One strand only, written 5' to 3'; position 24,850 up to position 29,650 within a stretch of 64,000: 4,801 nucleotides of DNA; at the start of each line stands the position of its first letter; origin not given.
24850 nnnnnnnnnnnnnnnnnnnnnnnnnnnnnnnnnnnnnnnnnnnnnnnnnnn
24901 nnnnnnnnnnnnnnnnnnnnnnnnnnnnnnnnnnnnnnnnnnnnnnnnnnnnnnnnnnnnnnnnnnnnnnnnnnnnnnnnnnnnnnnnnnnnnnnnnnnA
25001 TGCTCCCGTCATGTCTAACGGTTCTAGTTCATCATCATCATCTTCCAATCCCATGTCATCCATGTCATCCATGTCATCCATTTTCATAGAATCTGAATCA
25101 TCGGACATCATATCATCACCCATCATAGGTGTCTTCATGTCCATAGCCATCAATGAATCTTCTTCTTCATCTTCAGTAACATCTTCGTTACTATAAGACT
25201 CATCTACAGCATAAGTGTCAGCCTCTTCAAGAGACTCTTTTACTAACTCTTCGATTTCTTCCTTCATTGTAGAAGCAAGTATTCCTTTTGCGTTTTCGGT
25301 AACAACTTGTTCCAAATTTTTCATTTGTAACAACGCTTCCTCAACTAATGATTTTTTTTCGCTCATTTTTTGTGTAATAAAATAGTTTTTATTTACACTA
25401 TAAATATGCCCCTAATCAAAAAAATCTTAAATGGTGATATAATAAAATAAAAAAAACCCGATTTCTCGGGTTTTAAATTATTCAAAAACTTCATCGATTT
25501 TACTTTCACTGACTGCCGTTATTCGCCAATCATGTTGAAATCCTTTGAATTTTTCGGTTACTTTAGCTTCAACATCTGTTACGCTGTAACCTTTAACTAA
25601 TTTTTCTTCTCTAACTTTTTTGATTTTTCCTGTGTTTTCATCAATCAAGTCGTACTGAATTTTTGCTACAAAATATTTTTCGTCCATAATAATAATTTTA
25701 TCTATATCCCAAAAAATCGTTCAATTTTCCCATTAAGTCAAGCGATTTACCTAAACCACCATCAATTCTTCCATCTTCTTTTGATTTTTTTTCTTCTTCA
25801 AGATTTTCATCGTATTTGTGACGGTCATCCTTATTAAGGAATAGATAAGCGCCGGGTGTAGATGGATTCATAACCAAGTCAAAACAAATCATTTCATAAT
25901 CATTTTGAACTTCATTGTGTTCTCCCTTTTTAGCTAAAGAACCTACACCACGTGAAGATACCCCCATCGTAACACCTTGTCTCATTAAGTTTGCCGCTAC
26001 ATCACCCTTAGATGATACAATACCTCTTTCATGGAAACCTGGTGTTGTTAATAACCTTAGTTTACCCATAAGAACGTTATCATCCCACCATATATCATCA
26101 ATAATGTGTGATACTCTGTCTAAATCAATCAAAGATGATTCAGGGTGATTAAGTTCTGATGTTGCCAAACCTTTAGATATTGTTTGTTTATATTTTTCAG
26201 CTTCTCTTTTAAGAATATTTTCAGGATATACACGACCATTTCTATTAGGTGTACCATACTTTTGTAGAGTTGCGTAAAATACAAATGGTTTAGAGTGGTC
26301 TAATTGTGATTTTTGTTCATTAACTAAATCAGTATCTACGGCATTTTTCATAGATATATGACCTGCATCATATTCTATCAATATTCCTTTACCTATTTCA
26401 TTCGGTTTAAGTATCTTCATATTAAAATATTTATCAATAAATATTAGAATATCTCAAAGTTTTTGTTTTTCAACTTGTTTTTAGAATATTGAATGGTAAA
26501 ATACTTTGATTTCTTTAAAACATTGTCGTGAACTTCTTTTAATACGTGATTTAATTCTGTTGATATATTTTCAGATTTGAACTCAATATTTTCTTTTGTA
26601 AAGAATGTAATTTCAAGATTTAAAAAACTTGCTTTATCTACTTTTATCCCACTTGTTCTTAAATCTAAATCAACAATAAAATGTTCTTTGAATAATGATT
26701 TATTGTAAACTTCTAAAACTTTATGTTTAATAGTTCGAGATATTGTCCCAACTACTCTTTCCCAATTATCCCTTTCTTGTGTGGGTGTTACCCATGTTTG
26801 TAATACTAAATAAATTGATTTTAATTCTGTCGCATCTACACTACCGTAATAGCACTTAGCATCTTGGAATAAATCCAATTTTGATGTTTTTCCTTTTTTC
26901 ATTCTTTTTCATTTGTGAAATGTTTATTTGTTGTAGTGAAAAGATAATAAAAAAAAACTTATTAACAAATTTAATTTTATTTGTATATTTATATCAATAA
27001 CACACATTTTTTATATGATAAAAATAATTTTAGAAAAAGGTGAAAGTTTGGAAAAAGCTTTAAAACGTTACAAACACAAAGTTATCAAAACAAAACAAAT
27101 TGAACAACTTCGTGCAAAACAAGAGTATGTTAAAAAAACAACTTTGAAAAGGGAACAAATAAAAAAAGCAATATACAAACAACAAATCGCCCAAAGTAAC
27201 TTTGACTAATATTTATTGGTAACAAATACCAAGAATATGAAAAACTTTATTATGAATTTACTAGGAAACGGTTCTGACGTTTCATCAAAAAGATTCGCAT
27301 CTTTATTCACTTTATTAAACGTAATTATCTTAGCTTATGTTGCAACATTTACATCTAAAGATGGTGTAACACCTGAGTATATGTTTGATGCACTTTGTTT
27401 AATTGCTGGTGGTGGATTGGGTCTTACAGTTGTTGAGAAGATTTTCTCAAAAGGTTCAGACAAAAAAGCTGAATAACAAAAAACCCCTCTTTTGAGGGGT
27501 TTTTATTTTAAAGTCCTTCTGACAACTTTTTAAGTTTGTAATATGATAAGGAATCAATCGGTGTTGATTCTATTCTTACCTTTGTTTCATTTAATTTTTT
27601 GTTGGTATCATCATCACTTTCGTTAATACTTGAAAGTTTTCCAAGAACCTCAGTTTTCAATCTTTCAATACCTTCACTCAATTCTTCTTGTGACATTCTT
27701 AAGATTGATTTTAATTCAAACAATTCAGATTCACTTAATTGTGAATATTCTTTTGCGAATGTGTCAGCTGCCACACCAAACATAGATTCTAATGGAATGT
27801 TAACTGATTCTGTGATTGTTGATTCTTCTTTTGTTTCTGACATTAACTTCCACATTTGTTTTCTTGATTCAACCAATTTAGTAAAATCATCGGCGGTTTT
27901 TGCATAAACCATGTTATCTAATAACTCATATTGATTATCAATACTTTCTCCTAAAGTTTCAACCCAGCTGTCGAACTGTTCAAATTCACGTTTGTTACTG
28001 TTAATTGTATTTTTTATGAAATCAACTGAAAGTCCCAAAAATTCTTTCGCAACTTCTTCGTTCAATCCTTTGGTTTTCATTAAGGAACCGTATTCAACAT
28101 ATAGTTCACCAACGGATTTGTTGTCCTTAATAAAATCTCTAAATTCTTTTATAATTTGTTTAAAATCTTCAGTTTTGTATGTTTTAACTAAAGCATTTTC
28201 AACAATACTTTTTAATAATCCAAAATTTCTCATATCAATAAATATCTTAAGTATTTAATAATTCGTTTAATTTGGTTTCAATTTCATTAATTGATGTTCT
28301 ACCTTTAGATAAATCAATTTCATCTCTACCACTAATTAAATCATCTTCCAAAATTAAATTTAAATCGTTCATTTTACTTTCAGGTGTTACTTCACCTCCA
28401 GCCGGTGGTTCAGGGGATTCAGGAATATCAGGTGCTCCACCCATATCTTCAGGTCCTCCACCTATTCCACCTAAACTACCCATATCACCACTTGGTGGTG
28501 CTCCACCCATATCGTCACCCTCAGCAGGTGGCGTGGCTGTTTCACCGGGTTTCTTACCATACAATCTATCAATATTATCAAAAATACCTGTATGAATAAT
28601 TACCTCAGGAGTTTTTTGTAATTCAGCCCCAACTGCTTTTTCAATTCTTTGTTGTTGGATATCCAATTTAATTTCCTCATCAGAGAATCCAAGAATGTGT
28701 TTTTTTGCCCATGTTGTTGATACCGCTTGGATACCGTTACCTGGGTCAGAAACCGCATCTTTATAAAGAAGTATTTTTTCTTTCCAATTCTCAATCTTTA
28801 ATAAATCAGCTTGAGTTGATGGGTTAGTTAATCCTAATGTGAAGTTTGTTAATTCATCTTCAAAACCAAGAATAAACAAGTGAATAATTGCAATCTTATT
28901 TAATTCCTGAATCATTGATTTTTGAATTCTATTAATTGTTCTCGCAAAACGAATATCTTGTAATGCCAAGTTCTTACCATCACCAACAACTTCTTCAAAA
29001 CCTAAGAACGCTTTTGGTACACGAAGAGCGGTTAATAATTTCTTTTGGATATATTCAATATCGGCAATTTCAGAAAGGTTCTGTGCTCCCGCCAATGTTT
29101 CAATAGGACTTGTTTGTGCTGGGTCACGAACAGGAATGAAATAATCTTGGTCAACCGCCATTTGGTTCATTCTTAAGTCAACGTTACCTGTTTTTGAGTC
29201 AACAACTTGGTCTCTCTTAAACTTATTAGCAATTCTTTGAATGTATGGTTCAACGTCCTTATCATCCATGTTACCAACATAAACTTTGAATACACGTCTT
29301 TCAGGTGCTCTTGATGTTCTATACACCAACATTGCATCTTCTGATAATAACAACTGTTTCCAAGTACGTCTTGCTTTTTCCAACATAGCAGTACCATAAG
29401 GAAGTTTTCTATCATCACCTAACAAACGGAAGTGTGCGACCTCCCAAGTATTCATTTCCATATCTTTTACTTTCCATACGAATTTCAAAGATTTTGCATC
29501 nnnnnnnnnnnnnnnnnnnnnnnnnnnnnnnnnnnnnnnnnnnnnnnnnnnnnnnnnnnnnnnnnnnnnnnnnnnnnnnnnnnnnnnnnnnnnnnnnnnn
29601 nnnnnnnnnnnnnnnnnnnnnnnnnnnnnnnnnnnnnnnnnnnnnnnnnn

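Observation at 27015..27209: Ribosomal protein S21 gene inserted on the opposite strand inside the head-morphogenesis block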

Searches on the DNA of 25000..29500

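Call 54: search_rna_families(source=window, start=25000, end=29500, threshold=evalue, max_evalue=1)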
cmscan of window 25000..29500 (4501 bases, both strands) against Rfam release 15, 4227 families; matches with E-value up to 1: 6.
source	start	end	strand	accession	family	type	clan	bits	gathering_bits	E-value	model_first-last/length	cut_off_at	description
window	27462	27536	-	RF01770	rimP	Cis-reg; leader;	-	29.6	47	0.065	1-102/102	no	Gammaprotebacteria rimP leader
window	27447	27532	+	RF01770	rimP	Cis-reg; leader;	-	26.3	47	0.34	1-102/102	no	Gammaprotebacteria rimP leader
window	27474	27572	-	RF01859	Phe_leader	Cis-reg; leader;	-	26.1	55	0.31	1-125/125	no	Phenylalanine leader peptide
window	27407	27512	+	RF01772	rnk_pseudo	Cis-reg; leader;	-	24.4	55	0.55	1-108/108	no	Pseudomonas rnk leader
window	27380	27509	+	RF01859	Phe_leader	Cis-reg; leader;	-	24.3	55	0.77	1-125/125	no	Phenylalanine leader peptide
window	27471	27539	-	RF02063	STnc350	Gene; sRNA;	-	23.7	60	0.37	1-68/68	no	Salmonella enterica sRNA STnc350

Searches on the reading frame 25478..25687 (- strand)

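Call 3: search_protein_families(library=pfam, proteins=[window:25478-25687:-], max_evalue=1)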
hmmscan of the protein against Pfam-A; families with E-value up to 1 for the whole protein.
window:25478-25687:- (69 aa): 1 family
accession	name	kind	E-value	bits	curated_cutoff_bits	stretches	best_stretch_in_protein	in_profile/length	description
PF14902.11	DUF4494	-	8.2e-12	45.6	27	1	2-69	71-138/139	Domain of unknown function (DUF4494)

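Call 5: search_protein_families(library=phrogs, proteins=[window:25478-25687:-], max_evalue=0.01)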
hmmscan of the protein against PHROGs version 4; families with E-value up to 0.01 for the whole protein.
window:25478-25687:- (69 aa): 1 family
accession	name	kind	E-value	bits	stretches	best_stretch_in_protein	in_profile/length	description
phrog_19572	-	unknown function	3.9e-07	31.1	1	4-68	3-67/153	-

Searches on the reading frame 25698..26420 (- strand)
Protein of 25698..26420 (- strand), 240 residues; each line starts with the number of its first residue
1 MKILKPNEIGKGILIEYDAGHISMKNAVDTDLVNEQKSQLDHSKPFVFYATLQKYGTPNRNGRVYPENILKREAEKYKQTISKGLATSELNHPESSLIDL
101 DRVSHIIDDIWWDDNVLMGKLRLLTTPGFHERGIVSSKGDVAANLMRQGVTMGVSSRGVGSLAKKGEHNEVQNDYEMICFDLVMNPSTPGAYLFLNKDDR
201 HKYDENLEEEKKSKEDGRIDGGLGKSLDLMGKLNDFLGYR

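Call 3: search_protein_families(library=pfam, proteins=[window:25698-26420:-], max_evalue=1)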
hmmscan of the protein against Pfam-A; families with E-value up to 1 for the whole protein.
window:25698-26420:- (240 aa): 2 families
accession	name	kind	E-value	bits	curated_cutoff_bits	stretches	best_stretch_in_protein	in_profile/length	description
PF03420.18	Peptidase_S77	-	4e-22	79.1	27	1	54-193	52-188/198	Prohead core protein serine protease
PF20034.4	Peptidase_S80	-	0.024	14.3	23.4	1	49-104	24-95/229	Peptidase S80 family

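Call 5: search_protein_families(library=phrogs, proteins=[window:25698-26420:-], max_evalue=0.01)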
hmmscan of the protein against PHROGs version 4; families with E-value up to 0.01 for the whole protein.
window:25698-26420:- (240 aa): 2 families
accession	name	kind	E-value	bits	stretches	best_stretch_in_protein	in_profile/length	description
phrog_207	-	head and packaging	1.2e-42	147.6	1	51-212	45-199/519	head maturation protease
phrog_3014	-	head and packaging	2.1e-07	31.4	1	36-192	17-189/266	head maturation protease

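Call 27: find_related_loci(query=window:25698-26420:-, collection=viral_contigs, flank=6000)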
Query window:25698-26420:- (240 aa) in viral_contigs; peptide patterns used: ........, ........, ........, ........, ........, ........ (x = any residue, [..] = any of these).
596 stretches matched a pattern (row limit reached: there are more); 595 encode a relative of the query (tblastn E <= 1e-3); the best 80 are kept; 80 distinct loci.
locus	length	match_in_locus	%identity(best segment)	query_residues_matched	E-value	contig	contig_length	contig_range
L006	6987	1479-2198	100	1-240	2e-163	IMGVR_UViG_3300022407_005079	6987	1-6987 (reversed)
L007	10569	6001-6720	100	1-240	5e-163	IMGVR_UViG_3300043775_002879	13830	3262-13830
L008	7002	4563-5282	100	1-240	2e-163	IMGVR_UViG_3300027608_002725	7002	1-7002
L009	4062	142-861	98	1-240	2e-165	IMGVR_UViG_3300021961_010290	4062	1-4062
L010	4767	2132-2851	98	1-240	1e-163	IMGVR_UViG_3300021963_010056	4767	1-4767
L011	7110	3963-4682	97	1-240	1e-159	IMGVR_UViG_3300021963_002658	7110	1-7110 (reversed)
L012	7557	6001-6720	97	1-240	8e-159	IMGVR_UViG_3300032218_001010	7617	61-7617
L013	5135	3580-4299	97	1-240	5e-161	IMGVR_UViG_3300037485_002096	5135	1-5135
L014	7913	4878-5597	97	1-240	9e-159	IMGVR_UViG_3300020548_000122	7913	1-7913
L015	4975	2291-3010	97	1-240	2e-161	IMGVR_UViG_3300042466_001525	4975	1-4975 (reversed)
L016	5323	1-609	97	38-240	4e-135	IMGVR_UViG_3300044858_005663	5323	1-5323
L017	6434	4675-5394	80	1-240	7e-134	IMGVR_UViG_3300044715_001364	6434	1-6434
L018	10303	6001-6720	80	1-240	9e-134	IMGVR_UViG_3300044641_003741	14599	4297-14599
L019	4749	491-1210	80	1-240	3e-135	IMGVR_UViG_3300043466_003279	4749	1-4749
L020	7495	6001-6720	80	1-240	8e-134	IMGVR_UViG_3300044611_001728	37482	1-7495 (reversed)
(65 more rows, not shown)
